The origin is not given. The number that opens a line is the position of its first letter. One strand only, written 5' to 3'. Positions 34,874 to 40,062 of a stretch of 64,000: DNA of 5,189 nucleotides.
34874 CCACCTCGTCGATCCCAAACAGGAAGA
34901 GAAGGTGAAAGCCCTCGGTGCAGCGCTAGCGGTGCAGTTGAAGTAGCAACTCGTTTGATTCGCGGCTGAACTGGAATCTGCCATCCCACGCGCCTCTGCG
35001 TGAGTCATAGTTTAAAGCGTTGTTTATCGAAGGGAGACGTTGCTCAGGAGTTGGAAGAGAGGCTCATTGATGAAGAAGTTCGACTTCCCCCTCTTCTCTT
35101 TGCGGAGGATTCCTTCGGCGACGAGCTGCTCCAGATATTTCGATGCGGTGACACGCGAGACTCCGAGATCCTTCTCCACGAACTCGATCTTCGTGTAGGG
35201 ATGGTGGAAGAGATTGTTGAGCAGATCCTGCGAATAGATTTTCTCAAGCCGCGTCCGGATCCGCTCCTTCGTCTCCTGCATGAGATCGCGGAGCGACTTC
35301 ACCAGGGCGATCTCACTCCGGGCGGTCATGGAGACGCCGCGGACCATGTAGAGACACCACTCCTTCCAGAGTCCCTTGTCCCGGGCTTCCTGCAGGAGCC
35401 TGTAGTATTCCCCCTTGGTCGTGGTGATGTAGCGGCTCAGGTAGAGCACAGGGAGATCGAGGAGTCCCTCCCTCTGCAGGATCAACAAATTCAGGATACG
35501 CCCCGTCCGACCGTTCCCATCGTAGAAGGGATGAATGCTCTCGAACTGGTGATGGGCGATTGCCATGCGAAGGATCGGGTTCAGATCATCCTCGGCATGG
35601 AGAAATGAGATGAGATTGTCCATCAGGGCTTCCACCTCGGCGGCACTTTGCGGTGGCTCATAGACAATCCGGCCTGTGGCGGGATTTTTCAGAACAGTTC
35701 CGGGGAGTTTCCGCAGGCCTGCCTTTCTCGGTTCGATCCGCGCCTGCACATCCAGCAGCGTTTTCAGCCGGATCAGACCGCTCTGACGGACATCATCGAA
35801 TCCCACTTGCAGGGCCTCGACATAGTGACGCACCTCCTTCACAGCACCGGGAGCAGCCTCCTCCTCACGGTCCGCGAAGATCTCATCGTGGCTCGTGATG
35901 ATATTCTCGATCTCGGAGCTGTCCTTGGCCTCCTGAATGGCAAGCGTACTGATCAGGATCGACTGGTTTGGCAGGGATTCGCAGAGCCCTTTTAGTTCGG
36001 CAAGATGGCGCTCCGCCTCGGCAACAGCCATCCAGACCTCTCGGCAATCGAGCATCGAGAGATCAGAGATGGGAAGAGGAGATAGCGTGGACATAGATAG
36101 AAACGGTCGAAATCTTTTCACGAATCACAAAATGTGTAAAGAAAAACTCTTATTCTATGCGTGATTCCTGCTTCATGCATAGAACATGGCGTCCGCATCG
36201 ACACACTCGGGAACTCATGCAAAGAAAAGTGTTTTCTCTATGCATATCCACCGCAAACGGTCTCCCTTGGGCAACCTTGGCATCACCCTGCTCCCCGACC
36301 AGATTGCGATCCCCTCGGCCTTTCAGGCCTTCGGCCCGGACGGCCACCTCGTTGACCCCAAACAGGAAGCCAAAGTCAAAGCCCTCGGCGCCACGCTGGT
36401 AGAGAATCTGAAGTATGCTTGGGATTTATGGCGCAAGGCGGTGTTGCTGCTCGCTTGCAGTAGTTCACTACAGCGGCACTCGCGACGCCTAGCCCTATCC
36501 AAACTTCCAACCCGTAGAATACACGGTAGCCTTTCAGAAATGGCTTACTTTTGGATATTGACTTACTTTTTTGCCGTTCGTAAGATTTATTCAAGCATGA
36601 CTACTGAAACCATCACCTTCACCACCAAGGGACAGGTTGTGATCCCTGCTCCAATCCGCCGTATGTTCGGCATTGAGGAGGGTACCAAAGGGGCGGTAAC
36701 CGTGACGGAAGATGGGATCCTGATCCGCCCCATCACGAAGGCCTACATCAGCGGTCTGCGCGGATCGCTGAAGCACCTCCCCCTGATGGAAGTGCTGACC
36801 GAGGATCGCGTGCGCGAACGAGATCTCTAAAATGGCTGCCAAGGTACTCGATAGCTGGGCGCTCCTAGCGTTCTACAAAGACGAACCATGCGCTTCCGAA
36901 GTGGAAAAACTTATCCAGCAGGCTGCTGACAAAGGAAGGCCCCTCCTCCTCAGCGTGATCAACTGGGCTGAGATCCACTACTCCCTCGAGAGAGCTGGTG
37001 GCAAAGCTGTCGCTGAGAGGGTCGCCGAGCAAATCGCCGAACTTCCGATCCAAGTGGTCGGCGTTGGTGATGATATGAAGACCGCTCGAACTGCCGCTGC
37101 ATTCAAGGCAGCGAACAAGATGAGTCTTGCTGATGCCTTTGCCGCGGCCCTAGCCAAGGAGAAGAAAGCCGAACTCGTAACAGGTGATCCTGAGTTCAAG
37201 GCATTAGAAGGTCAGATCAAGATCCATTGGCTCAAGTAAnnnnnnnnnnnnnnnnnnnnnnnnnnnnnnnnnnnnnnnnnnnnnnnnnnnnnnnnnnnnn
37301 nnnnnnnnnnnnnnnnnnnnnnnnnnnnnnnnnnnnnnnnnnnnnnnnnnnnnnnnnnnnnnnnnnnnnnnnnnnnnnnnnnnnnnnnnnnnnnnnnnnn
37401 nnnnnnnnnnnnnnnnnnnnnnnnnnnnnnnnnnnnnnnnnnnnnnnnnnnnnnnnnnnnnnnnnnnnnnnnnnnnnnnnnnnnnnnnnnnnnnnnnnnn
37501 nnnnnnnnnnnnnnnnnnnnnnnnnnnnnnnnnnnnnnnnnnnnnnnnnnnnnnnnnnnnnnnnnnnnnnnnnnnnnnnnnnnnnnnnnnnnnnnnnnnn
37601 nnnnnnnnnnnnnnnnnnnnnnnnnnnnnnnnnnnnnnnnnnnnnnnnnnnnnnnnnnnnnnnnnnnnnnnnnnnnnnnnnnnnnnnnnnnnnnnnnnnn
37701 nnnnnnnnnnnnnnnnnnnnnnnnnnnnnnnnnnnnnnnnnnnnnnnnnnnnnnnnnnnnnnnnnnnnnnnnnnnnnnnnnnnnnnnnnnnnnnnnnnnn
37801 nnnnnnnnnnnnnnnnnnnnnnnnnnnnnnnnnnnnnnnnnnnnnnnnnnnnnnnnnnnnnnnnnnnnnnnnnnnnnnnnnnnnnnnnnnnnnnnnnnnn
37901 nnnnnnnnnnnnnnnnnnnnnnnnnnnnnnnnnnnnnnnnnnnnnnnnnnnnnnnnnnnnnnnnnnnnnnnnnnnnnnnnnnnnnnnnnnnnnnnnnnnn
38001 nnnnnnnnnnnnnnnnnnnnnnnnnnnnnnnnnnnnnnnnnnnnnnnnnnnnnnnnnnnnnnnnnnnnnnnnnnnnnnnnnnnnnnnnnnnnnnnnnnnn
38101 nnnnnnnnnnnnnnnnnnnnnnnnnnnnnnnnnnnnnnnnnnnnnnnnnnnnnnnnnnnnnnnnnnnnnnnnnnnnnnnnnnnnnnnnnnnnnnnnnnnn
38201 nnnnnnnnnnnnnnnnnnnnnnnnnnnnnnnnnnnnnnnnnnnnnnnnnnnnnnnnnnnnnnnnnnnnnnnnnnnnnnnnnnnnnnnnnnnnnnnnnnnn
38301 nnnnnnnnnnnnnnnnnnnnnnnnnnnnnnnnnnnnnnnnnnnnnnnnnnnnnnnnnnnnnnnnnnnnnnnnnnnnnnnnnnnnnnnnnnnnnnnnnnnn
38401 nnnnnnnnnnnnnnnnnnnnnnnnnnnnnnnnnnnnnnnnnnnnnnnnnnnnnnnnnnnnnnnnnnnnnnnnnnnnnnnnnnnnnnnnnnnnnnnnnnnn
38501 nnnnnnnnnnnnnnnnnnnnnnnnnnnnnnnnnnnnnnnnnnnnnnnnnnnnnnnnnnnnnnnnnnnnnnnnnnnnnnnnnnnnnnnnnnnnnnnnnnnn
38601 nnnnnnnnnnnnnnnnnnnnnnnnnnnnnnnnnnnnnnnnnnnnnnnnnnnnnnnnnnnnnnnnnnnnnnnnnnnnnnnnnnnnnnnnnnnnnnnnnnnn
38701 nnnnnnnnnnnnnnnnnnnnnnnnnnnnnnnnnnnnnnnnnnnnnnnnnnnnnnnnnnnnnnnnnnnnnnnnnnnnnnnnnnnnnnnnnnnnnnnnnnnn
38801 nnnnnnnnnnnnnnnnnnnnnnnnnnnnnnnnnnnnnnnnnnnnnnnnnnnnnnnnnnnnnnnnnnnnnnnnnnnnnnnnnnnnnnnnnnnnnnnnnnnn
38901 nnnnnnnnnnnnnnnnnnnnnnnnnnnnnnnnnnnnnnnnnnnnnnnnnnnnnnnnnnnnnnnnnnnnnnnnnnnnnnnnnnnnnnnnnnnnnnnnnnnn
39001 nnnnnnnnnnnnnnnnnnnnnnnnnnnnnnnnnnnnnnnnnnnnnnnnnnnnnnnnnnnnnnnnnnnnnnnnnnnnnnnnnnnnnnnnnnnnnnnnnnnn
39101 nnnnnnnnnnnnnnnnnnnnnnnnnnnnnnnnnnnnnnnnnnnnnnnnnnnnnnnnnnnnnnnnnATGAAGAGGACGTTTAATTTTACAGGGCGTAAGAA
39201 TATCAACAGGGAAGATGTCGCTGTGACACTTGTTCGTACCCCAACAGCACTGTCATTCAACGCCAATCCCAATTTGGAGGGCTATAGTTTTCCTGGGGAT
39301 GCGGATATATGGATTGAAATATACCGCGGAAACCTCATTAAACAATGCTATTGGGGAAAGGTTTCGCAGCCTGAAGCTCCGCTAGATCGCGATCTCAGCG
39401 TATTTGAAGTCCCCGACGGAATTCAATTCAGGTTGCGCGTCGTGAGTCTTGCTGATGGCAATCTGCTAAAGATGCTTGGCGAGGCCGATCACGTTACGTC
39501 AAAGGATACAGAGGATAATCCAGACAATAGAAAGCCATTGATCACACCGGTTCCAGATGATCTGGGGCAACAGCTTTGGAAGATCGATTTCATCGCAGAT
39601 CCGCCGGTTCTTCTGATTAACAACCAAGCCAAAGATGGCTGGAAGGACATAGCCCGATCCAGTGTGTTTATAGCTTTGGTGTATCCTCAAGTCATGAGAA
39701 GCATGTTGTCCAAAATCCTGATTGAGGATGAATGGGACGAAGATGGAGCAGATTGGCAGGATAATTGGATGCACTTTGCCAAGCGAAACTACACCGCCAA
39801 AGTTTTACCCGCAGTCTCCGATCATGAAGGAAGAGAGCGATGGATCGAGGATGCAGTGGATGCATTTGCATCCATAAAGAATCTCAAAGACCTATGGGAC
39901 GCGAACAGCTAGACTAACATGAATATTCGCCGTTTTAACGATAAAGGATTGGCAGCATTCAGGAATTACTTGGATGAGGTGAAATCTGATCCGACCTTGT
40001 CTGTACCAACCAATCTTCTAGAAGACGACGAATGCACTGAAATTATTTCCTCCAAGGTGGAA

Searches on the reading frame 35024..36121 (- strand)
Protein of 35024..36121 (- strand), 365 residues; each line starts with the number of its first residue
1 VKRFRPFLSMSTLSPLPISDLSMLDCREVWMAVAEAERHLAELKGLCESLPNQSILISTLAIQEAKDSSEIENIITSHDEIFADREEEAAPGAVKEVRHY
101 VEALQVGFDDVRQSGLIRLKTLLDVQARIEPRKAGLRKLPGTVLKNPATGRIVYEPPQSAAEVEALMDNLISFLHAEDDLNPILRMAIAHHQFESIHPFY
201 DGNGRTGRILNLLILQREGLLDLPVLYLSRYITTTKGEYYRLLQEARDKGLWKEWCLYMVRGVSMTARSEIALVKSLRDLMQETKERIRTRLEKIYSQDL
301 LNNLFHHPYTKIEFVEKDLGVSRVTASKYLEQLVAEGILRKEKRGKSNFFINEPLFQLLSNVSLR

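Call 3: search_protein_families(library=pfam, proteins=[window:35024-36121:-], max_evalue=1)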
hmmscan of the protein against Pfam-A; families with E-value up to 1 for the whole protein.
window:35024-36121:- (365 aa): 11 families
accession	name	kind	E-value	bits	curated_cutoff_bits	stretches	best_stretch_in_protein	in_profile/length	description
PF21248.3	SoFic-like_C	-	4.5e-27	94.5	27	1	280-355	1-76/76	Protein adenylyltransferase SoFic-like, C-terminal domain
PF13784.11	Fic_N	-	3.4e-25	88.3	26.7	1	32-109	3-82/82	Fic/DOC family N-terminal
PF02661.23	Fic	-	3.2e-17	63.6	24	1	148-215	29-93/93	Fic/DOC family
PF24033.1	DUF7342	-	0.0019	18.6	31.6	1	315-362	23-70/150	Family of unknown function (DUF7342)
PF13545.12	HTH_Crp_2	-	0.0044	17.4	27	1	319-344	32-56/70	Crp-like helix-turn-helix domain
PF03962.21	Mnd1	-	0.0093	16.7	23.5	1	316-350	22-56/60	Mnd1 HTH domain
PF25213.1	HVO_A0261_N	-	0.012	15.9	35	1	298-344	14-59/86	HVO_A0261 N-terminal domain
PF09339.16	HTH_IclR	-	0.04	14.1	22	1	318-342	27-51/52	IclR helix-turn-helix domain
PF13730.12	HTH_36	-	0.066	13.5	25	1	308-339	24-55/55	Helix-turn-helix domain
PF01978.25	TrmB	-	0.095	13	25.6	1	311-346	24-59/68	Sugar-specific transcriptional regulator TrmB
PF22168.2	DIP2311-like_C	-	0.18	12.6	27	1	320-347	30-57/63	Transcriptional regulator DIP2311-like, C-terminal domain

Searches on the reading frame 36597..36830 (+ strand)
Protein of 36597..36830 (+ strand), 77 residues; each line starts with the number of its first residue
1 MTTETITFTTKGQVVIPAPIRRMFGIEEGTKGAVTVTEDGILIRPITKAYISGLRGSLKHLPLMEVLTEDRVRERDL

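Call 81: search_protein_families(library=pfam, proteins=[window:36597-36830:+], max_evalue=0.01)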
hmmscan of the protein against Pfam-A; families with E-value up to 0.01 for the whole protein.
window:36597-36830:+ (77 aa): 1 family
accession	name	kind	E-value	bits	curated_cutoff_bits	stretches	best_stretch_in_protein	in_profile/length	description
PF04014.23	MazE_antitoxin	-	9.6e-09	35.5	24.7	1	11-48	7-45/48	Antidote-toxin recognition MazE, bacterial antitoxin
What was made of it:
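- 36597..36830 (+): vapB-like antitoxin (MazE/AbrB-type, 77 aa). Pfam MazE_antitoxin, E = 9.6e-9 (call 81).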

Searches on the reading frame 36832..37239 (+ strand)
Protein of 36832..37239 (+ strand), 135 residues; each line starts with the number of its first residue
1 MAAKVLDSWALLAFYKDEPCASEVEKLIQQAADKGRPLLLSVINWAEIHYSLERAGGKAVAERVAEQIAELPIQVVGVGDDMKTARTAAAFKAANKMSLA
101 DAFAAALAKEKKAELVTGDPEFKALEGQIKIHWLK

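Call 3: search_protein_families(library=pfam, proteins=[window:36832-37239:+], max_evalue=1)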
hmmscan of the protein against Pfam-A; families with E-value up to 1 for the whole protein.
window:36832-37239:+ (135 aa): 1 family
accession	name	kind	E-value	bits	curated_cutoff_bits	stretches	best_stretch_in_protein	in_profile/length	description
PF01850.27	PIN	-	5.5e-16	59.7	23.6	1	5-125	2-117/120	PIN domain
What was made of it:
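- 36832..37239 (+): vapC-like PIN-domain toxin (135 aa). It ends 11 nt before the ORF1 ATG. Pfam PIN, E = 5.5e-16 (call 3).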

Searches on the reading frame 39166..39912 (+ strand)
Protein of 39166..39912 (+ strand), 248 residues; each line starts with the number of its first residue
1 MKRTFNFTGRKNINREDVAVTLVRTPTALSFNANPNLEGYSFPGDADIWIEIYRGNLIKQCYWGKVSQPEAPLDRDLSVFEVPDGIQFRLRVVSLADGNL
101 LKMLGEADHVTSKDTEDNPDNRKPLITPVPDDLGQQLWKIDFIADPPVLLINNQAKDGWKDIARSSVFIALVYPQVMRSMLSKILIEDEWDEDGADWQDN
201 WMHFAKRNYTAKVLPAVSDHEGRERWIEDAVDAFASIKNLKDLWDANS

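Call 3: search_protein_families(library=pfam, proteins=[window:39166-39912:+], max_evalue=1)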
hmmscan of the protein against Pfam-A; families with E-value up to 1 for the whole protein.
window:39166-39912:+ (248 aa): 0 families

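Call 4: search_protein_families(library=padloc, proteins=[window:39166-39912:+], max_evalue=1)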
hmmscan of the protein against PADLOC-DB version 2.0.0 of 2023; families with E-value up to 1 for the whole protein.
window:39166-39912:+ (248 aa): 0 families

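Call 5: search_protein_families(library=ncbifam, proteins=[window:39166-39912:+], max_evalue=1)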
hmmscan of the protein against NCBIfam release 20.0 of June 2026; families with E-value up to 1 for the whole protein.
window:39166-39912:+ (248 aa): 0 families

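Call 10: search_solved_structures(query=window:39166-39912:+, max_evalue=10)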
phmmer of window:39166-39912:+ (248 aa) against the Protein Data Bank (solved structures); distinct sequences matched with E-value up to 10: 0.

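Call 14: find_homologous_proteins(query=window:39166-39912:+, max_evalue=0.001)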
Query window:39166-39912:+ (248 aa): 14 proteins with E <= 0.001 among 297 candidates.
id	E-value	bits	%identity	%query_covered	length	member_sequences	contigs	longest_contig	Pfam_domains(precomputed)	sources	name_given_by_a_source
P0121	1.6e-165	566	100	100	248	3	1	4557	-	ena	-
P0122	2.1e-140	484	84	100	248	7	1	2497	-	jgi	jgi:hypothetical protein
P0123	7.1e-132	456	81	100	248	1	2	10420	-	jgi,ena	jgi:hypothetical protein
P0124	2.3e-105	369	70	92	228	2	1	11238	-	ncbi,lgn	-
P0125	1.4e-68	249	47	100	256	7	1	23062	-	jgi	jgi:hypothetical protein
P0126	5.2e-66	240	49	99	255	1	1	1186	-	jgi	jgi:hypothetical protein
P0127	6.9e-65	237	45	99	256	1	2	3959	-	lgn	-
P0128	1.2e-64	236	47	100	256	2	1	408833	-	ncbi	-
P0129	3.1e-64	235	48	99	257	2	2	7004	-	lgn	-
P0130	9.9e-64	233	48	99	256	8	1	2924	-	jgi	jgi:hypothetical protein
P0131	3.0e-55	205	47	83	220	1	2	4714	-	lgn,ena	-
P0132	6.3e-51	191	51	74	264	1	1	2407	-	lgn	-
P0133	8.2e-35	138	34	97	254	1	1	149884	-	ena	-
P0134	2.4e-18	84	31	98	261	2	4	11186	-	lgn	-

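Call 28: search_solved_structures(query=A2, max_evalue=10, show_alignments=2)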
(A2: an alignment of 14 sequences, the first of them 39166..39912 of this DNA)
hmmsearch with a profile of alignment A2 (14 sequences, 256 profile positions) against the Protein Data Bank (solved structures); distinct sequences matched with E-value up to 10: 0.

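Call 64: search_protein_representatives(alignment_id=A2)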
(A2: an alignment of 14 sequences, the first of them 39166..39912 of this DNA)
Query: 14 sequences, 256 profile positions. Proteins with E-value up to 0.001 (for the whole library): 1998; up to 1e-10: 1584; up to 1e-30: 838. The best 150 are listed.
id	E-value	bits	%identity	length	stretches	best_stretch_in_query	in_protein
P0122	6.0e-118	409.1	-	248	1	1-249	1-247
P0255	1.7e-99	348.6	-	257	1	1-244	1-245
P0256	1.7e-89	315.9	-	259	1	1-248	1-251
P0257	6.5e-79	281.2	-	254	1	1-248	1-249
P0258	2.4e-76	272.8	-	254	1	1-253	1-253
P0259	1.2e-73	263.9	-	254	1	2-254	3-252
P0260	8.3e-72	257.9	-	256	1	2-250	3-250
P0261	7.8e-71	254.7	-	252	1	1-247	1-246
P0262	5.2e-70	252.0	-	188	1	70-252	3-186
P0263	2.4e-69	249.8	-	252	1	1-251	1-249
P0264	1.2e-68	247.5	-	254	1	1-250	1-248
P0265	1.2e-68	247.5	-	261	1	2-244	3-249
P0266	1.6e-67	243.8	-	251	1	4-246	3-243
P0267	2.0e-67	243.5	-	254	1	1-250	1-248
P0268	2.9e-67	243.0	-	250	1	2-246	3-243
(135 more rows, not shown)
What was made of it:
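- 39166..39912 (+): ORF2: 248-aa subunit of unknown fold (not modelled). The family has 1,998 50%-identity clusters (call 64).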

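Call 65: find_encoding_contigs(protein=P0133, flank=9000, max_places=2)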
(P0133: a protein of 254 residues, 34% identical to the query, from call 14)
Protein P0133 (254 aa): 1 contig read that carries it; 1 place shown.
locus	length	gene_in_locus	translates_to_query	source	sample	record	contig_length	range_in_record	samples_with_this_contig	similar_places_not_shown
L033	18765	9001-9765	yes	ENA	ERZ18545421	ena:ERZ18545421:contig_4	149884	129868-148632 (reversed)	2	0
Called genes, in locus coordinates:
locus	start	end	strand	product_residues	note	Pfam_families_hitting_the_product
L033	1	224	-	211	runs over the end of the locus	PF01936:NYN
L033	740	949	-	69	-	-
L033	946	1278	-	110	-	PF22014:DUF6932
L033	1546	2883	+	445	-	PF10518:TAT_signal (weak), PF01547:SBP_bac_1, PF13416:SBP_bac_8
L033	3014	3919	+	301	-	PF00528:BPD_transp_1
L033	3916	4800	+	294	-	PF00528:BPD_transp_1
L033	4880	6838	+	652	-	PF07944:Beta-AFase-like_GH127_cat, PF20736:Glyco_hydro127M, PF20737:Glyco_hydro127C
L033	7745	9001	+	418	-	-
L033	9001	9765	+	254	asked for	-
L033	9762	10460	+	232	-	-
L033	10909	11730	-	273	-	PF12762:DDE_Tnp_IS1595, PF01609:DDE_Tnp_1 (faint)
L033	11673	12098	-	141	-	-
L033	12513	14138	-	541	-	PF00145:DNA_methylase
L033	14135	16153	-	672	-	PF22879:AIPR_N, PF10592:AIPR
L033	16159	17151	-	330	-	PF14390:DUF4420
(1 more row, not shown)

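Call 66: find_encoding_contigs(protein=P0134, flank=9000, max_places=3)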
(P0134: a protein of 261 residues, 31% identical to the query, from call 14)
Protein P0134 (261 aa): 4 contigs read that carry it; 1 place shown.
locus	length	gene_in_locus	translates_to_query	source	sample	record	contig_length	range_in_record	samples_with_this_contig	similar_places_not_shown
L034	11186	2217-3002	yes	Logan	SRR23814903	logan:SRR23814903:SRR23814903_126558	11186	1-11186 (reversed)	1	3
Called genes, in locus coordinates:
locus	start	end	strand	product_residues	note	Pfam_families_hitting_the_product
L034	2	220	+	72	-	?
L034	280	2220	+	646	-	-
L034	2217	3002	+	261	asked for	-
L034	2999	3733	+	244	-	-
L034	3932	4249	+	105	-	-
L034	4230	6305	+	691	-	PF00580:UvrD-helicase, PF13245:AAA_19, PF13401:AAA_22 (faint), PF13361:UvrD_C, PF13538:UvrD_C_2 (faint)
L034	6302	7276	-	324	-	PF02899:Phage_int_SAM_1 (weak), PF13495:Phage_int_SAM_4 (weak), PF00589:Phage_integrase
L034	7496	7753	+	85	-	-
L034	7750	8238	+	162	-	PF13470:PIN_3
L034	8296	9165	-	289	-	PF08401:ArdcN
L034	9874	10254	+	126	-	-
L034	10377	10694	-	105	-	-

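Call 81: search_protein_families(library=pfam, proteins=[L034:3932-4249:+], max_evalue=0.01)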
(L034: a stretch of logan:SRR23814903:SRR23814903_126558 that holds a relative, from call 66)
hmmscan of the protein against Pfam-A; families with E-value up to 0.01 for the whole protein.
L034:3932-4249:+ (105 aa): 0 families

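Call 103: search_solved_structures(query=A4, max_evalue=10)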
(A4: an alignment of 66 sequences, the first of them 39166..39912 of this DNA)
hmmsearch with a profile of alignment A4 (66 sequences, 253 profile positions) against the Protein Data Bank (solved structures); distinct sequences matched with E-value up to 10: 0.

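Call 106: search_protein_families(library=phrogs, proteins=[window:39166-39912:+], max_evalue=0.1)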
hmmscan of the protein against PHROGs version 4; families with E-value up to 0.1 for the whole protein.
window:39166-39912:+ (248 aa): 0 families
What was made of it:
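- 39166..39912 (+): No hits in Pfam, NCBIfam, PADLOC, PHROGs or PDB (calls 3-5, 10, 28, 103, 106).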
